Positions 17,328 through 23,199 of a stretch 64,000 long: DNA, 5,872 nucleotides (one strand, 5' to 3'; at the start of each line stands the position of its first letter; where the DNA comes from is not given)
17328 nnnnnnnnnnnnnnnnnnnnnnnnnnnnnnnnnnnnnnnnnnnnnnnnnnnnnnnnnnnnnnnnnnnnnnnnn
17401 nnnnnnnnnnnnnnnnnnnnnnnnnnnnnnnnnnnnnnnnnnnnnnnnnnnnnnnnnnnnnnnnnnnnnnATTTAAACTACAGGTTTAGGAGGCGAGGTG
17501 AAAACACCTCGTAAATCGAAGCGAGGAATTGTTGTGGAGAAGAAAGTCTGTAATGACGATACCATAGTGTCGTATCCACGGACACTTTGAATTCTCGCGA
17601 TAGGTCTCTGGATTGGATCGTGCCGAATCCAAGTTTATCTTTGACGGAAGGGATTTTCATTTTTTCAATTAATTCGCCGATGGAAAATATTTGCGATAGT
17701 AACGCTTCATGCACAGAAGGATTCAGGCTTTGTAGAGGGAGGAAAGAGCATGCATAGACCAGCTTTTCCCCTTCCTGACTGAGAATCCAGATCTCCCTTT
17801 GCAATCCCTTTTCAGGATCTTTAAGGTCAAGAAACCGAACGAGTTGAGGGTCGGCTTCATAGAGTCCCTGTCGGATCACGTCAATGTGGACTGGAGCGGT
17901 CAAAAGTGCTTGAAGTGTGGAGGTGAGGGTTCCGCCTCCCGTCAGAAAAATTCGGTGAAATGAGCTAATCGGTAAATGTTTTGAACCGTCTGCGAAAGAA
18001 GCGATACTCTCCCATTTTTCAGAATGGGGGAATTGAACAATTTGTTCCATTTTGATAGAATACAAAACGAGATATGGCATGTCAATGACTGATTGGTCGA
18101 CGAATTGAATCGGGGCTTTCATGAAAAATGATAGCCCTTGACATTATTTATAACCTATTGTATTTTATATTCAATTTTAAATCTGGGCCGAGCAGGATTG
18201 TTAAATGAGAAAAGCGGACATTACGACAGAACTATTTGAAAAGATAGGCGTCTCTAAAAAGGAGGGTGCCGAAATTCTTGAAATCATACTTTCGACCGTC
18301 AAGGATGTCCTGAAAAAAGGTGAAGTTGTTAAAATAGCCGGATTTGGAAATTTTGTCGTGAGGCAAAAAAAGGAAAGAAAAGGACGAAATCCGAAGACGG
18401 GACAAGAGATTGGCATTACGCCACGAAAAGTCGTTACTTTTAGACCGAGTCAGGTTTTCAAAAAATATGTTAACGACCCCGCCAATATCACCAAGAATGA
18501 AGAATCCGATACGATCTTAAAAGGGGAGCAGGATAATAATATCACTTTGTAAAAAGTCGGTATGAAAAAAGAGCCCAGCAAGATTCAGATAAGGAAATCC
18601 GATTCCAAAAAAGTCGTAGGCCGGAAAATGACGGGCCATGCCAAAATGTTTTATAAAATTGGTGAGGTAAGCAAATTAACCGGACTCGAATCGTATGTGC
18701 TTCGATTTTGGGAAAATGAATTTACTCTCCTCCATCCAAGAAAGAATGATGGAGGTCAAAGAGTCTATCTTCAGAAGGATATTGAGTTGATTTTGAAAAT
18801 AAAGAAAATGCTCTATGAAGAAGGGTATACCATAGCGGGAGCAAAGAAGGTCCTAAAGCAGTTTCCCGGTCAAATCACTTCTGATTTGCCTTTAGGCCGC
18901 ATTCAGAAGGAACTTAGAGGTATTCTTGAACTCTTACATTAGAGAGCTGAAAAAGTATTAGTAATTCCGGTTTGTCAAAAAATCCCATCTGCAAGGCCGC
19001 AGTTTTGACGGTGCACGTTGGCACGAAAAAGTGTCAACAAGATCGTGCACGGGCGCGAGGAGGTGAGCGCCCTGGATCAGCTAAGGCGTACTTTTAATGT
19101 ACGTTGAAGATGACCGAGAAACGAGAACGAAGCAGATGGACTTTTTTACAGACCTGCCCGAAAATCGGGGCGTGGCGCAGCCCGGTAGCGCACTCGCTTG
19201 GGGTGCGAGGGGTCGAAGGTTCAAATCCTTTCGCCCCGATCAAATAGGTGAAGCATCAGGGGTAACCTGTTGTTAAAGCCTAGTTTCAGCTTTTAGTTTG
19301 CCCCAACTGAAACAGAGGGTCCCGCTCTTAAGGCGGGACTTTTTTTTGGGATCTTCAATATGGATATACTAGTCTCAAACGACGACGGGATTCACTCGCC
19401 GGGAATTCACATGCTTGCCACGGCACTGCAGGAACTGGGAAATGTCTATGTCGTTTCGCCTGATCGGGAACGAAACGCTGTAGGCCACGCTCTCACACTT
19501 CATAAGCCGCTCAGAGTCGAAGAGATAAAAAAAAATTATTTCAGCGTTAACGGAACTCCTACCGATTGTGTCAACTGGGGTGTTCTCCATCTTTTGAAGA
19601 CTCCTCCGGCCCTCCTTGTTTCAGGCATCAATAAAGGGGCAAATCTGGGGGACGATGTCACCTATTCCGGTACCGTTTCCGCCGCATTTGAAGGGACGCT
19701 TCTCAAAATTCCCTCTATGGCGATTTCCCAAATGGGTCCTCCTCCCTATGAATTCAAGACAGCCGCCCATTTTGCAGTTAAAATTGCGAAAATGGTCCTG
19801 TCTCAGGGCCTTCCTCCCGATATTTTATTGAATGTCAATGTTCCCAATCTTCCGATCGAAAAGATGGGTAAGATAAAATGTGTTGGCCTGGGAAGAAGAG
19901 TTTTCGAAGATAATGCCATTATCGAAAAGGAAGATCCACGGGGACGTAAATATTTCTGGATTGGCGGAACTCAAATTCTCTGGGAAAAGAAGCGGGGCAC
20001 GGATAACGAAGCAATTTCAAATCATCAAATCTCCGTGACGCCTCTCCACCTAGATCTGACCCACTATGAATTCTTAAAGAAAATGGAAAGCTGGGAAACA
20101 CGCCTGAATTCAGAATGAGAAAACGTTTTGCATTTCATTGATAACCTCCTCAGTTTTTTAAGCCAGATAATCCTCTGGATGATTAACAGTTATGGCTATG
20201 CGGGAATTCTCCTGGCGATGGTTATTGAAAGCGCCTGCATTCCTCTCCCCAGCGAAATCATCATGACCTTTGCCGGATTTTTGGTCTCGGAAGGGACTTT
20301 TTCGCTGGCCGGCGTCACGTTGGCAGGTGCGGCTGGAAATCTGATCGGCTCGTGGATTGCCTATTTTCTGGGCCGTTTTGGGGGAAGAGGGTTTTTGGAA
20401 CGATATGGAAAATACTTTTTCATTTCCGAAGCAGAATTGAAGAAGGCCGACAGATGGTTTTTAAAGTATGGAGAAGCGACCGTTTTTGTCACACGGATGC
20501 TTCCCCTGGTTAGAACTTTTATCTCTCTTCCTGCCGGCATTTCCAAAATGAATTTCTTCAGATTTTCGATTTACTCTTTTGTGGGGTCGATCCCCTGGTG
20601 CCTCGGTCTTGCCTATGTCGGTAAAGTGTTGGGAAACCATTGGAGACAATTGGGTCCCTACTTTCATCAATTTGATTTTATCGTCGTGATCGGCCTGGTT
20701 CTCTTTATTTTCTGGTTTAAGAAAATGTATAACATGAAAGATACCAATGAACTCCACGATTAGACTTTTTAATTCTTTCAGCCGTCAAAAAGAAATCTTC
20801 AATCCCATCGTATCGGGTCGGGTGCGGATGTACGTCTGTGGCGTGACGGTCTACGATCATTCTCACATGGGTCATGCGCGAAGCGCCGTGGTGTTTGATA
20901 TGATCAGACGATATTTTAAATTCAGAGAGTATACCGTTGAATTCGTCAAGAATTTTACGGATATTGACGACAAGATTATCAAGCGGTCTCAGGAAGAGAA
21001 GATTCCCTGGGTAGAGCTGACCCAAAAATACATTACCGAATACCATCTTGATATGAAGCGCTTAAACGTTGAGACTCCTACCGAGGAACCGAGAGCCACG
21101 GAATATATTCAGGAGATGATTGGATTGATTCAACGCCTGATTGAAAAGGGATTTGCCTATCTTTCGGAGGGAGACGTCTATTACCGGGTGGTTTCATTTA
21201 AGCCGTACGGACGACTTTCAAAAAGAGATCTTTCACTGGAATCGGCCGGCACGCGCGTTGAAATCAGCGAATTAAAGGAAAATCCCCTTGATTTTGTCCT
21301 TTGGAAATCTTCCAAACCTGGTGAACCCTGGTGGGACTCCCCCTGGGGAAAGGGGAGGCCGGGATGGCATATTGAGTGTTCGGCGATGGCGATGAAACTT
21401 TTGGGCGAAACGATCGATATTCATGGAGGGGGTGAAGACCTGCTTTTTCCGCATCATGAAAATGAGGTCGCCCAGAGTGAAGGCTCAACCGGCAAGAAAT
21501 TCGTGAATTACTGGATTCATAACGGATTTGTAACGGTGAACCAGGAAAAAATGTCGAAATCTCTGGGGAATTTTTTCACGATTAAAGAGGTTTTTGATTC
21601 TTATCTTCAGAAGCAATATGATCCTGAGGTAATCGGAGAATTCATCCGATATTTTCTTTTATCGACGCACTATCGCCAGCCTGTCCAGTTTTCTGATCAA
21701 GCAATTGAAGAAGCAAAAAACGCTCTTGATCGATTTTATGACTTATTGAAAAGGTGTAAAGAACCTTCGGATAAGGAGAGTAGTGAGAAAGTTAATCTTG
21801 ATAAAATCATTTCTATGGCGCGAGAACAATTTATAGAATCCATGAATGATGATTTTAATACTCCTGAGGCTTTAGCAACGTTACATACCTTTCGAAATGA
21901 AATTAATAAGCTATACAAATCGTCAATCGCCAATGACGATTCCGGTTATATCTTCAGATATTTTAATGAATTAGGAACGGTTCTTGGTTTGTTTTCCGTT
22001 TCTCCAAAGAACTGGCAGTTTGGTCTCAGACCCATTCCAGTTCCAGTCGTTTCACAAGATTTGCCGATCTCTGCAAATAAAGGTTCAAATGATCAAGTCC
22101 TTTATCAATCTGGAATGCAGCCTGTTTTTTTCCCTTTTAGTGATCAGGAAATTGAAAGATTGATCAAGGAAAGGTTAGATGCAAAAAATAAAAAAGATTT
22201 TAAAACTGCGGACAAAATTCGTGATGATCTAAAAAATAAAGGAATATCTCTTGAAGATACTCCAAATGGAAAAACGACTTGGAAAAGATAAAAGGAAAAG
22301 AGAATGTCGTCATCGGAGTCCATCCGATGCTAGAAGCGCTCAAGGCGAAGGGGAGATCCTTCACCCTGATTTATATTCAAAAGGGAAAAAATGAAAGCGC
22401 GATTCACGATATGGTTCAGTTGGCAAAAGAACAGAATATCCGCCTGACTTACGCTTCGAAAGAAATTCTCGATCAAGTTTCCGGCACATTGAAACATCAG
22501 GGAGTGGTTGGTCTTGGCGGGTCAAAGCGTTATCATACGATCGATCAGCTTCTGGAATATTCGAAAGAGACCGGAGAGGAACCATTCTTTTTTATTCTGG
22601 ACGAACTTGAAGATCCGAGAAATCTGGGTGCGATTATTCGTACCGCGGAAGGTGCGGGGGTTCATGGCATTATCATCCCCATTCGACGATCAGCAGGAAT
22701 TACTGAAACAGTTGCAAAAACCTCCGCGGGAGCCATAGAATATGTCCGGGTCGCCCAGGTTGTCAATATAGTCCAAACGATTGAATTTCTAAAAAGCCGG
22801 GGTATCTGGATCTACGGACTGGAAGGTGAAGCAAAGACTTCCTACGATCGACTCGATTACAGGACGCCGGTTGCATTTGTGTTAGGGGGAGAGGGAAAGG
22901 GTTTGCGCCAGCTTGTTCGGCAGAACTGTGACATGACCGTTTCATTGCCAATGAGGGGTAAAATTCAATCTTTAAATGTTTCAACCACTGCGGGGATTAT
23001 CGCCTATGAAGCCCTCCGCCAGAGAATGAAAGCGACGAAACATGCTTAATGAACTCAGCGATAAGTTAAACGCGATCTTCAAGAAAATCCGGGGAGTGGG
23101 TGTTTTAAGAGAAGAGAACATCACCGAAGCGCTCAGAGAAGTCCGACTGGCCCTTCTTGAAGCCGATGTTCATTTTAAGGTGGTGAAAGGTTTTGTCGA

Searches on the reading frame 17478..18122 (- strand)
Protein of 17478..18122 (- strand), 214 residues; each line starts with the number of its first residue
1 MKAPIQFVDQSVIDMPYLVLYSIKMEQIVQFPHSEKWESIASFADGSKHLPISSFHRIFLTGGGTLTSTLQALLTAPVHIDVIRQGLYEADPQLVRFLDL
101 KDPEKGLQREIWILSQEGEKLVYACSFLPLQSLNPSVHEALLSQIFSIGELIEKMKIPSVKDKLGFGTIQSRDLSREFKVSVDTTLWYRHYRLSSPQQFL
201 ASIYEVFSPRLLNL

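Call 39: search_protein_families(library=pfam, proteins=[window:17478-18122:-], max_evalue=1e-8)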
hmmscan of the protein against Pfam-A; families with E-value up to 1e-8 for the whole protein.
window:17478-18122:- (214 aa): 1 family
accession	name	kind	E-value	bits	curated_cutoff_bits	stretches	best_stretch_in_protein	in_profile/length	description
PF01947.21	Rv2949c-like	-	8.4e-19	68.5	22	1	60-212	1-146/149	Chorismate pyruvate-lyase Rv2949c-like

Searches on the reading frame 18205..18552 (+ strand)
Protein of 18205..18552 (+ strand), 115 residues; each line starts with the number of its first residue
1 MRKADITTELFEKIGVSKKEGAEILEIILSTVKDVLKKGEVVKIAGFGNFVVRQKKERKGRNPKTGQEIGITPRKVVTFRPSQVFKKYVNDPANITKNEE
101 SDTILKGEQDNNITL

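Call 39: search_protein_families(library=pfam, proteins=[window:18205-18552:+], max_evalue=1e-8)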
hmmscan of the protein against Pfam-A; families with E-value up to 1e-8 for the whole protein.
window:18205-18552:+ (115 aa): 1 family
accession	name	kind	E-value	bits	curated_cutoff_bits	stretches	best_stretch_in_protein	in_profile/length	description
PF00216.26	Bac_DNA_binding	-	6.8e-28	97.2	22.4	1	1-90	1-90/90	Bacterial DNA-binding protein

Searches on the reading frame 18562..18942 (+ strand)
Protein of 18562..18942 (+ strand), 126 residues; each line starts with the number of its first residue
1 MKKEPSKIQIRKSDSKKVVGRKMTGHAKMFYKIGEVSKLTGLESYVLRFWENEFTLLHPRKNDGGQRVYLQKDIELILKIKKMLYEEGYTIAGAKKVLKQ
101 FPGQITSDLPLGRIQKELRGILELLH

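Call 39: search_protein_families(library=pfam, proteins=[window:18562-18942:+], max_evalue=1e-8)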
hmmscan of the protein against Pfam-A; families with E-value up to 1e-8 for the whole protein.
window:18562-18942:+ (126 aa): 2 families
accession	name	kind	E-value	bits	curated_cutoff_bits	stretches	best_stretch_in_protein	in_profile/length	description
PF13411.12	MerR_1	-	1.3e-20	73.7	21.6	1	31-100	1-68/69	MerR HTH family regulatory protein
PF00376.29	MerR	-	3.6e-10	39.9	28.2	1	32-69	1-38/38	MerR family regulatory protein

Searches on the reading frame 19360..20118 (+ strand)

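Call 39: search_protein_families(library=pfam, proteins=[window:19360-20118:+], max_evalue=1e-8)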
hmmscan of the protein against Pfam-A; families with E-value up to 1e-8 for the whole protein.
window:19360-20118:+ (252 aa): 1 family
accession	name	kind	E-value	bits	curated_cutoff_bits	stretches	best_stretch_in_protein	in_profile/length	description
PF01975.23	SurE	-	4.4e-59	199.9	22.1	1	3-182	1-187/189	Survival protein SurE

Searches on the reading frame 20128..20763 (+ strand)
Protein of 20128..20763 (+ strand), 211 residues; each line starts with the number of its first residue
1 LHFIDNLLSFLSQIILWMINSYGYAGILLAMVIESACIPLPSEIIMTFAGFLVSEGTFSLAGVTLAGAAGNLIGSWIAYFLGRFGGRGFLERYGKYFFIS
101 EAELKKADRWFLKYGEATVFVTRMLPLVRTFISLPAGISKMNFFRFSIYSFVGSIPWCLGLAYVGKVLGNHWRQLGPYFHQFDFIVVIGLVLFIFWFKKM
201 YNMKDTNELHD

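Call 41: search_protein_families(library=pfam, proteins=[window:20128-20763:+], max_evalue=1e-8)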
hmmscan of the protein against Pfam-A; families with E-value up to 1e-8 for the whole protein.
window:20128-20763:+ (211 aa): 1 family
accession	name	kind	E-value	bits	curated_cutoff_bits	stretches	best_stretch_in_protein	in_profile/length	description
PF09335.16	VTT_dom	-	8.7e-27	94.5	33.9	1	40-166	1-122/123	VTT domain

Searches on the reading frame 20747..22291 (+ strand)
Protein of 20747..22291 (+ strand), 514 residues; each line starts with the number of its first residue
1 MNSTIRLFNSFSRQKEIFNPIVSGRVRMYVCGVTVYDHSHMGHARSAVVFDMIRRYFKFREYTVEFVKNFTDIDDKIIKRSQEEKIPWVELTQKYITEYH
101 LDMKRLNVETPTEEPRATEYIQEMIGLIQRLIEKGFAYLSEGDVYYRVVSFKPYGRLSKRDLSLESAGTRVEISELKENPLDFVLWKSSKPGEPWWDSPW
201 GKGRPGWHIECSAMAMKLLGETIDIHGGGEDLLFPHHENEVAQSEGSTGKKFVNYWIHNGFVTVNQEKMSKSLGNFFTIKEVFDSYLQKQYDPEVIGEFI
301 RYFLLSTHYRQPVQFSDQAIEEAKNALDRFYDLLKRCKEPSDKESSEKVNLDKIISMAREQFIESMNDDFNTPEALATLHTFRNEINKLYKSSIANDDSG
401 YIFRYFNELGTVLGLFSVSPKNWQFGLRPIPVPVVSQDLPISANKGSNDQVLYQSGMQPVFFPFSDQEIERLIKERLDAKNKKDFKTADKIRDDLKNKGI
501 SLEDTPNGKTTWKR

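Call 41: search_protein_families(library=pfam, proteins=[window:20747-22291:+], max_evalue=1e-8)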
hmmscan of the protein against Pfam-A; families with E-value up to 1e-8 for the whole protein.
window:20747-22291:+ (514 aa): 3 families
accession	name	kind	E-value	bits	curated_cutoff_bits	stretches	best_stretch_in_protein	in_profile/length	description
PF01406.26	tRNA-synt_1e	-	5.2e-131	436.9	27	1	18-324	2-300/301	tRNA synthetases class I (C) catalytic domain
PF09190.17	DALR_2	-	7.9e-13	49.2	22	1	361-416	1-56/57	DALR domain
PF09334.17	tRNA-synt_1g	-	1.4e-10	40.9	20.1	0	37-147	12-123/391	tRNA synthetases class I (M)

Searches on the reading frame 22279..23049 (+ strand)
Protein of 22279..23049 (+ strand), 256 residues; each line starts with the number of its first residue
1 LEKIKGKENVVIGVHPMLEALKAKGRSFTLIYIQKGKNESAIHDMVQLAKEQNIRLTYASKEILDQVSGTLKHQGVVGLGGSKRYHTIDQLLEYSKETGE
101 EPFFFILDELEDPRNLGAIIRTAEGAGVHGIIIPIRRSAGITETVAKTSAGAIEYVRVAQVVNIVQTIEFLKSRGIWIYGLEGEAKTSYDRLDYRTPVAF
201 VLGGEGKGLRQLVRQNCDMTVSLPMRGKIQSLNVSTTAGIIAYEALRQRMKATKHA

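Call 41: search_protein_families(library=pfam, proteins=[window:22279-23049:+], max_evalue=1e-8)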
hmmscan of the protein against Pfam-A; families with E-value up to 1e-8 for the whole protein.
window:22279-23049:+ (256 aa): 2 families
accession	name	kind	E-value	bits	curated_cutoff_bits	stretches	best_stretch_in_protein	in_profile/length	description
PF00588.24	SpoU_methylase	-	7.2e-41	140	29.7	1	103-243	2-142/142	SpoU rRNA Methylase family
PF08032.17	SpoU_sub_bind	-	1.4e-16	61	22.8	1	11-78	2-68/76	RNA 2'-O ribose methyltransferase substrate binding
